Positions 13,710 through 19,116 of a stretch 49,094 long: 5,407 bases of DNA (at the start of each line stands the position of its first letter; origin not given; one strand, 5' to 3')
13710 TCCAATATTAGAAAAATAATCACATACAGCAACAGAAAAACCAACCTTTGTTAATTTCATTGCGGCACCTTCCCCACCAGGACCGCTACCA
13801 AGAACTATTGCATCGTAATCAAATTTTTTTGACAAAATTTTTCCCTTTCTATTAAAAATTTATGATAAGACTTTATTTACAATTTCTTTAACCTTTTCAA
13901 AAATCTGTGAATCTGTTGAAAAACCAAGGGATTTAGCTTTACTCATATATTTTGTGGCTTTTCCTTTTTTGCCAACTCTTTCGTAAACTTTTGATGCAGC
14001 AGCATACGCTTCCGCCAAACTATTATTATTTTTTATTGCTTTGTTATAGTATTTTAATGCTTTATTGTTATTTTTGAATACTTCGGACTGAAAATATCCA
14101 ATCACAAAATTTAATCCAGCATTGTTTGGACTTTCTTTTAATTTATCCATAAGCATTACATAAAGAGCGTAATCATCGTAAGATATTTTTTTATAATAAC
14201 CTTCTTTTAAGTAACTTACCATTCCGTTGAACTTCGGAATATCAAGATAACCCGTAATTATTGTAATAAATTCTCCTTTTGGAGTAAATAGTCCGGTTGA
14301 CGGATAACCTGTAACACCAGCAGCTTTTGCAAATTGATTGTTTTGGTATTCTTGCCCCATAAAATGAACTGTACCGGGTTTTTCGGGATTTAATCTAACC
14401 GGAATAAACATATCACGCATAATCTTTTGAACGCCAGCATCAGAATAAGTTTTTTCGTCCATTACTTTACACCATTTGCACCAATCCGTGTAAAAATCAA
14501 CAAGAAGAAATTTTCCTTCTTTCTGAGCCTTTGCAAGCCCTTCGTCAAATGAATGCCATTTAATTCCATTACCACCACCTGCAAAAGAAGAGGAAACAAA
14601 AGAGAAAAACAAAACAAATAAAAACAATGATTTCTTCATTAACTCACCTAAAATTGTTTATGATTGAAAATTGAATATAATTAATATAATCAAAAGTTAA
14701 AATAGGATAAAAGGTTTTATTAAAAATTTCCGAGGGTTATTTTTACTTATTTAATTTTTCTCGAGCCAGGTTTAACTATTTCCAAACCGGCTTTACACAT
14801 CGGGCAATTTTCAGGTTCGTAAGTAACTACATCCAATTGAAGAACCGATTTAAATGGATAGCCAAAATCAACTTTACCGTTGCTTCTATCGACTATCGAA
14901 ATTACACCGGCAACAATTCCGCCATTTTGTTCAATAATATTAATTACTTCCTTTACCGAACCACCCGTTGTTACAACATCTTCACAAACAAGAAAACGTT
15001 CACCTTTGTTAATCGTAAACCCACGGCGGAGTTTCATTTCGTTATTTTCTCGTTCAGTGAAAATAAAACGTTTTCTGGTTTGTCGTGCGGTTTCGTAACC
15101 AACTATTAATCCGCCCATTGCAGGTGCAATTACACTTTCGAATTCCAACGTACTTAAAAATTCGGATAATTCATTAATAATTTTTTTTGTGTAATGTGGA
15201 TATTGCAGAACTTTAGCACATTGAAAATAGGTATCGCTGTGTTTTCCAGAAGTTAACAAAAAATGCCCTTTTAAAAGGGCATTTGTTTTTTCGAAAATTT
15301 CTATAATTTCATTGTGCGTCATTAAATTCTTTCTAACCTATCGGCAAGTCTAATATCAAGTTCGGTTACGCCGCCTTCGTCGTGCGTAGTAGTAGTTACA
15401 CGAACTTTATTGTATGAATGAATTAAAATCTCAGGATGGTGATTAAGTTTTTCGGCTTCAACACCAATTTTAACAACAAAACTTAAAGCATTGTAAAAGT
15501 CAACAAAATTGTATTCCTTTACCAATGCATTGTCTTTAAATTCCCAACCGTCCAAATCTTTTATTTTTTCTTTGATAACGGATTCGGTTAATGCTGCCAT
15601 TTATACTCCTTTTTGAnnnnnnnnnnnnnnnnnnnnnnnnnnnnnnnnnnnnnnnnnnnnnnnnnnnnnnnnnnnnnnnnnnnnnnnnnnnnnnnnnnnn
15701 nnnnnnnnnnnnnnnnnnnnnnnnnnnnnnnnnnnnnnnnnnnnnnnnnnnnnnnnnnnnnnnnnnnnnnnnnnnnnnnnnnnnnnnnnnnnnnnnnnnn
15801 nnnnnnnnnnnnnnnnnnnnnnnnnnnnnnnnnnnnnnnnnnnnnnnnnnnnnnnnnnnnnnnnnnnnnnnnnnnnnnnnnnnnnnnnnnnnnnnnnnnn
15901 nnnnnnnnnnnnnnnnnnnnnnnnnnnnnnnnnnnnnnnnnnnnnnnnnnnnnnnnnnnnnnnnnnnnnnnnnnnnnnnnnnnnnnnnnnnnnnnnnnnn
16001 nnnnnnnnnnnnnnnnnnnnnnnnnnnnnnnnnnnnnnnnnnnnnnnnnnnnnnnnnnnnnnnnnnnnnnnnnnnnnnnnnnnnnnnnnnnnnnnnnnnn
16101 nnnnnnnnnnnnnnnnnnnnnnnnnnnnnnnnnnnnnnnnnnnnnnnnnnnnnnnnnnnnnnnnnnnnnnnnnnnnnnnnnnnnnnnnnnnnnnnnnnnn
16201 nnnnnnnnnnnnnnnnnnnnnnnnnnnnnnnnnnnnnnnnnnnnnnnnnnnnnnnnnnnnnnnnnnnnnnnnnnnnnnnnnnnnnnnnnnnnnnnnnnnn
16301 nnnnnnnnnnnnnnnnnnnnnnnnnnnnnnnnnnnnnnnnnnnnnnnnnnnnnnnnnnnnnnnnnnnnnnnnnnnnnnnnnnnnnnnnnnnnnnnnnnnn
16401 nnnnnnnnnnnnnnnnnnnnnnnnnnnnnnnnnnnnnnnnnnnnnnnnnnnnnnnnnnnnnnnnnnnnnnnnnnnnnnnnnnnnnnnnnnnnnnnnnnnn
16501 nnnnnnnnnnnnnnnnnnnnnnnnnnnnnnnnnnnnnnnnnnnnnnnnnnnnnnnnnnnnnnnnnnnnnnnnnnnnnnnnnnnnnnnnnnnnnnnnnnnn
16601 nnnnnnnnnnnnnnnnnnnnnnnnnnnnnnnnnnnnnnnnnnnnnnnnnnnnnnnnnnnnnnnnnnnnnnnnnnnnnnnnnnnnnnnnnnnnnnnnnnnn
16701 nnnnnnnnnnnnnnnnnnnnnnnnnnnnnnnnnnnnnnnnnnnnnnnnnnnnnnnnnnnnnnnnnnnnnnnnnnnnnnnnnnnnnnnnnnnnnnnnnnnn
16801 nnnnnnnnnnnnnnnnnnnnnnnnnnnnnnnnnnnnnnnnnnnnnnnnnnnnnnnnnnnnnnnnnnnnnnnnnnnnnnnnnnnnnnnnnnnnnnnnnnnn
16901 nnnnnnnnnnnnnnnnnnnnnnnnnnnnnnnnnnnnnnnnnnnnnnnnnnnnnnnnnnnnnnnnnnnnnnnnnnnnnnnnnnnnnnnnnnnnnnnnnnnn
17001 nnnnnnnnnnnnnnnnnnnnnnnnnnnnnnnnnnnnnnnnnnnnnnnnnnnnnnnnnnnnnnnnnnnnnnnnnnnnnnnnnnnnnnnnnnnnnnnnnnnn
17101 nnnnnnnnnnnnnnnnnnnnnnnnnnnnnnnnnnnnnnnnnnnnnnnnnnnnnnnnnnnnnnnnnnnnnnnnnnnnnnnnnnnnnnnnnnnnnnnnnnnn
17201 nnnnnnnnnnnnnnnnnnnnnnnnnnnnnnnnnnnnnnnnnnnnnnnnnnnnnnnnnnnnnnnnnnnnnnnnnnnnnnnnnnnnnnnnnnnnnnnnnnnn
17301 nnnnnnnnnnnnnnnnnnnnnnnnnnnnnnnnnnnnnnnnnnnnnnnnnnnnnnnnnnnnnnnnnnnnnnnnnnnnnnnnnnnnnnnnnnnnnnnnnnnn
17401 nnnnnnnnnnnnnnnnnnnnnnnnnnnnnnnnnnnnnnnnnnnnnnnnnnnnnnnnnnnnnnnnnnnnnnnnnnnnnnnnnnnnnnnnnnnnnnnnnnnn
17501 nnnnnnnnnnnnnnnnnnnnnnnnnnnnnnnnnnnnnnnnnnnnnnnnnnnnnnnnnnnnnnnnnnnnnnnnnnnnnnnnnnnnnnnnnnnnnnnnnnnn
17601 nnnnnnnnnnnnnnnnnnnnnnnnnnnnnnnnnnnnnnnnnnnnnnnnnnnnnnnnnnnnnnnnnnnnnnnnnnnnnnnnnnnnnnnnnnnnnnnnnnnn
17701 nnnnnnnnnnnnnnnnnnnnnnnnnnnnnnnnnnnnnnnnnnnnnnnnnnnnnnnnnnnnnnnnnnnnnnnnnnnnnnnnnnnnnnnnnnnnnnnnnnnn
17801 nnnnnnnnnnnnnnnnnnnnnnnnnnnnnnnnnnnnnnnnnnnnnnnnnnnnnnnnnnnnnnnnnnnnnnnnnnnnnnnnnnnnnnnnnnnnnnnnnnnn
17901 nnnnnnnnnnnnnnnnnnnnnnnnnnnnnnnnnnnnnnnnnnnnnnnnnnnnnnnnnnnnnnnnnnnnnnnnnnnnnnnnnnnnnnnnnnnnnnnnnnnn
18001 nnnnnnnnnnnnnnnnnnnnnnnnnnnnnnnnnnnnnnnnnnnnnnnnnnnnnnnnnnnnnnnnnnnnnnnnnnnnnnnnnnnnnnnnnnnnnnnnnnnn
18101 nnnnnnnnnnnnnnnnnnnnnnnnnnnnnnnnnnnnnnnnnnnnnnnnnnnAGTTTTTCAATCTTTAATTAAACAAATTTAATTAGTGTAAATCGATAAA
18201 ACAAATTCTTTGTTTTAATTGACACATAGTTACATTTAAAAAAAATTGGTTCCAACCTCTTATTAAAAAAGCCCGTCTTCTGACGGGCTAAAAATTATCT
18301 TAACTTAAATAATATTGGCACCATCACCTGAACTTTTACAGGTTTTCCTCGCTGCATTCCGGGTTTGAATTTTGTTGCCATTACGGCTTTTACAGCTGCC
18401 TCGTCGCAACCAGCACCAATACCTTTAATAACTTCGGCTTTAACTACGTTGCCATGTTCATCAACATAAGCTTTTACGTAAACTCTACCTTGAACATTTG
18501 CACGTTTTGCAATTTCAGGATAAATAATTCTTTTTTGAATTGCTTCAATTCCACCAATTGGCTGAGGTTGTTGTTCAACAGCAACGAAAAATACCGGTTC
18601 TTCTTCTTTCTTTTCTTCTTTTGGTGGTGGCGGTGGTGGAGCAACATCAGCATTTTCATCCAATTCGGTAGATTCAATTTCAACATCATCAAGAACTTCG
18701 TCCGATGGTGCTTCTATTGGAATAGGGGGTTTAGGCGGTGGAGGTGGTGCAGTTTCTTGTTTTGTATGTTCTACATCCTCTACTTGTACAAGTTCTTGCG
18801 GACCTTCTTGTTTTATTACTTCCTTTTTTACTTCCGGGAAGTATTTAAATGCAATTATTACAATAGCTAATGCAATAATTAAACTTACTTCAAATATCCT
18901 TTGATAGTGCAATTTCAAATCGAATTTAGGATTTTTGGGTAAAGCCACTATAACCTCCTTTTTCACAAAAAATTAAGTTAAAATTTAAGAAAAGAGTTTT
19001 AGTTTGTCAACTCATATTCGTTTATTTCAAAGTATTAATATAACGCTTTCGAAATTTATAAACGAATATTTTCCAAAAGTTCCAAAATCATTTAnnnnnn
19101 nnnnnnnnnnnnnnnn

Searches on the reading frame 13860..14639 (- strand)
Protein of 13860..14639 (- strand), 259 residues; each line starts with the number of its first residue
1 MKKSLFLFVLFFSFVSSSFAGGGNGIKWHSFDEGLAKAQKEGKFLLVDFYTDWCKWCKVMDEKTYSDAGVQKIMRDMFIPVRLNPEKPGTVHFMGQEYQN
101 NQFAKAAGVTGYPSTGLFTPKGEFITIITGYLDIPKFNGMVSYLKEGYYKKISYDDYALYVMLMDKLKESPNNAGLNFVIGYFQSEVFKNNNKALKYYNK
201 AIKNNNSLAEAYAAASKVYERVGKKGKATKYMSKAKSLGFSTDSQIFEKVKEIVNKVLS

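Call 84: search_protein_families(library=pfam, proteins=[window:13860-14639:-], max_evalue=0.00001)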
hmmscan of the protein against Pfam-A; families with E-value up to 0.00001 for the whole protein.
window:13860-14639:- (259 aa): 4 families
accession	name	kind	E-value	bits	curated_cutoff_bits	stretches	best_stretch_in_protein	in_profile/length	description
PF03190.21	Thioredox_DsbH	-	1.8e-14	54.5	27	1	24-132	18-122/163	Protein of unknown function, DUF255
PF13899.12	Thioredoxin_7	-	7.9e-14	52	27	1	28-115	2-78/83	Thioredoxin-like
PF13098.12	Thioredoxin_2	-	8.3e-12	45.8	27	1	38-138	1-101/104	Thioredoxin-like domain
PF12569.14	NatA_aux_su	-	5.9e-06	25.9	33.3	1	180-238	198-255/515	N-terminal acetyltransferase A, auxiliary subunit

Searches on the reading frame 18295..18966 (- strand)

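Call 70: search_protein_families(library=pfam, proteins=[window:18295-18966:-], max_evalue=0.00001)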
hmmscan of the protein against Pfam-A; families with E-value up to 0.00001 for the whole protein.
window:18295-18966:- (223 aa): 1 family
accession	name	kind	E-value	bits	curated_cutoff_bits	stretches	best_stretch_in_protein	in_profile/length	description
PF03544.19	TonB_C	-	1.4e-19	70.7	24.6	1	148-222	4-79/79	Gram-negative bacterial TonB protein C-terminal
